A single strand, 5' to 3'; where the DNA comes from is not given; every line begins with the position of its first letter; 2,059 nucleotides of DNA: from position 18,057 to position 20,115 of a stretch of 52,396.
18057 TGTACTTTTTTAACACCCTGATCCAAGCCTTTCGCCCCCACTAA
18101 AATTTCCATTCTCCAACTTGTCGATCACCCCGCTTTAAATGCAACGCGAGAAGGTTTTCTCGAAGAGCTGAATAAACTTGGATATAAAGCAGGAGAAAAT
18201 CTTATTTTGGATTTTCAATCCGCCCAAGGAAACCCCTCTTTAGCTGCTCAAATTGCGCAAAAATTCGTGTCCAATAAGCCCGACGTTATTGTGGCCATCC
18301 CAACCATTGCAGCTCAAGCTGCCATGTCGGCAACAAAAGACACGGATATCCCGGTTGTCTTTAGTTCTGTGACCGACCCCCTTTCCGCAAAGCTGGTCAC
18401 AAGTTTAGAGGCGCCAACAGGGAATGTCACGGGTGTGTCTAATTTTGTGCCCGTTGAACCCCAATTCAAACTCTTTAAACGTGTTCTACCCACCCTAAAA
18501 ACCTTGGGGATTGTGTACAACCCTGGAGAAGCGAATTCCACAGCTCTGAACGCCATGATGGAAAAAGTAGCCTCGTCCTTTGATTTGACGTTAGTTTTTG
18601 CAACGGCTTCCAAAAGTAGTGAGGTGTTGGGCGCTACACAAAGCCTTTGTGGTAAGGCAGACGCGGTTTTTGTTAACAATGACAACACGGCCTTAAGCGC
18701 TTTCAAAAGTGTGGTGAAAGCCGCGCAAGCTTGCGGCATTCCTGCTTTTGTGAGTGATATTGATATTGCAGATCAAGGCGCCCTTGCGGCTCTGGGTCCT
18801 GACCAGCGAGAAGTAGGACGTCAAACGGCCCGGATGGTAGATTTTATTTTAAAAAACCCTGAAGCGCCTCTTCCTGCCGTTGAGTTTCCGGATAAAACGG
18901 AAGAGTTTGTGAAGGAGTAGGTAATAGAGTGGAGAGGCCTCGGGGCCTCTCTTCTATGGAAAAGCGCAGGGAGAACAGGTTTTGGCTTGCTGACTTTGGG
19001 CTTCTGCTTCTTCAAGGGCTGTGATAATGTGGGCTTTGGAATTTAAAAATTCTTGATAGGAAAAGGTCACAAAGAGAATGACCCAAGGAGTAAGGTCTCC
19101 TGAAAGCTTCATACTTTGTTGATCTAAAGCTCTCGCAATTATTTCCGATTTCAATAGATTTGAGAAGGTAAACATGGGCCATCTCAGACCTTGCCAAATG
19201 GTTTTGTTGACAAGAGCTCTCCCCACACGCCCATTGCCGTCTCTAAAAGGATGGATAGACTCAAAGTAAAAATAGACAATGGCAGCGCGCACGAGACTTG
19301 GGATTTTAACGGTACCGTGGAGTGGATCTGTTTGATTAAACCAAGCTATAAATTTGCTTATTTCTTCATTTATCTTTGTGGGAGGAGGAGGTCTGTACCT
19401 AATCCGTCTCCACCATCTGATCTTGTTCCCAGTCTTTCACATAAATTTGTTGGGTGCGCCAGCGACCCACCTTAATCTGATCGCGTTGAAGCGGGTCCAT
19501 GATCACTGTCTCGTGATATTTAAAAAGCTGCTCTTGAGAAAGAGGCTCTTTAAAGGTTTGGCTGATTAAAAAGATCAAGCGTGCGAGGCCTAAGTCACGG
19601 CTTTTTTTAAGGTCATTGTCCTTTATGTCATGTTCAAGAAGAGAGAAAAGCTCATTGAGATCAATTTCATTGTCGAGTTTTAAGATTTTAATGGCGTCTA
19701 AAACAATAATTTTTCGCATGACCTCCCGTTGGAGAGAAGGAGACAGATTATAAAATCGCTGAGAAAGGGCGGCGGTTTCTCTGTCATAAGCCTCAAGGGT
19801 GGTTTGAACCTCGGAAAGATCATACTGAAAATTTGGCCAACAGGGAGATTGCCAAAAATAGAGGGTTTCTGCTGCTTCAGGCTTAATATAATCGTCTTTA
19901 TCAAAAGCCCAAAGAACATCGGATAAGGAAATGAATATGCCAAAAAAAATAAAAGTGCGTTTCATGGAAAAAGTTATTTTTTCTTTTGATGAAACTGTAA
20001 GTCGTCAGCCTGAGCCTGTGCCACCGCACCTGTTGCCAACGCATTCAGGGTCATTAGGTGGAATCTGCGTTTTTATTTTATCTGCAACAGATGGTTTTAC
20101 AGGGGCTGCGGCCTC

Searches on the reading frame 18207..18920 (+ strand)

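Call 8: search_protein_families(library=pfam, proteins=[window:18207-18920:+], max_evalue=0.001)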
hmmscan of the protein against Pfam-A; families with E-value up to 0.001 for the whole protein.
window:18207-18920:+ (237 aa): 3 families
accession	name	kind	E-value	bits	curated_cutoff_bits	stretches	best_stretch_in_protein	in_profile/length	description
PF04392.18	ABC_sub_bind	-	6e-65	219.8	25.9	1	1-217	37-251/293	ABC transporter substrate binding protein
PF13407.12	Peripla_BP_4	-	1.9e-08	34.6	35.1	1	113-211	15-114/258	Periplasmic binding protein domain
PF13458.12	Peripla_BP_6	-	5.6e-06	26.7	31.7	1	7-180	51-217/343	Periplasmic binding protein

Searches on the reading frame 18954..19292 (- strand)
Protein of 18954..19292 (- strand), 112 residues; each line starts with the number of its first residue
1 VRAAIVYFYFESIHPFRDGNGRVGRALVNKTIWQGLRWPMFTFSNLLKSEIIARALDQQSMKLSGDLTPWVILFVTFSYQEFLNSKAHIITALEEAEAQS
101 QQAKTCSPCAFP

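Call 3: search_protein_families(library=pfam, proteins=[window:18954-19292:-], max_evalue=0.1)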
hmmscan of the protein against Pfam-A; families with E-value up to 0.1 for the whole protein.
window:18954-19292:- (112 aa): 1 family
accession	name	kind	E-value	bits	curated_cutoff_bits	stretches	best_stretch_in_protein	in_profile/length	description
PF02661.23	Fic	-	3.9e-10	40.9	24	1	2-29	63-90/93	Fic/DOC family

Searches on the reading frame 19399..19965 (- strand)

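Call 3: search_protein_families(library=pfam, proteins=[window:19399-19965:-], max_evalue=0.1)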
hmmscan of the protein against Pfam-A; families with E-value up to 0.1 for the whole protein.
window:19399-19965:- (188 aa): 1 family
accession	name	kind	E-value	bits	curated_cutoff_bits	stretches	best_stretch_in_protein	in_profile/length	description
PF13776.11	DUF4172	-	5.6e-09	36.6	25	1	36-101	1-66/82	Domain of unknown function (DUF4172)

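Call 4: search_protein_families(library=ncbifam, proteins=[window:19399-19965:-], max_evalue=0.1)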
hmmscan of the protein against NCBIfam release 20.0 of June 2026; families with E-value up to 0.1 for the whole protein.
window:19399-19965:- (188 aa): 0 families
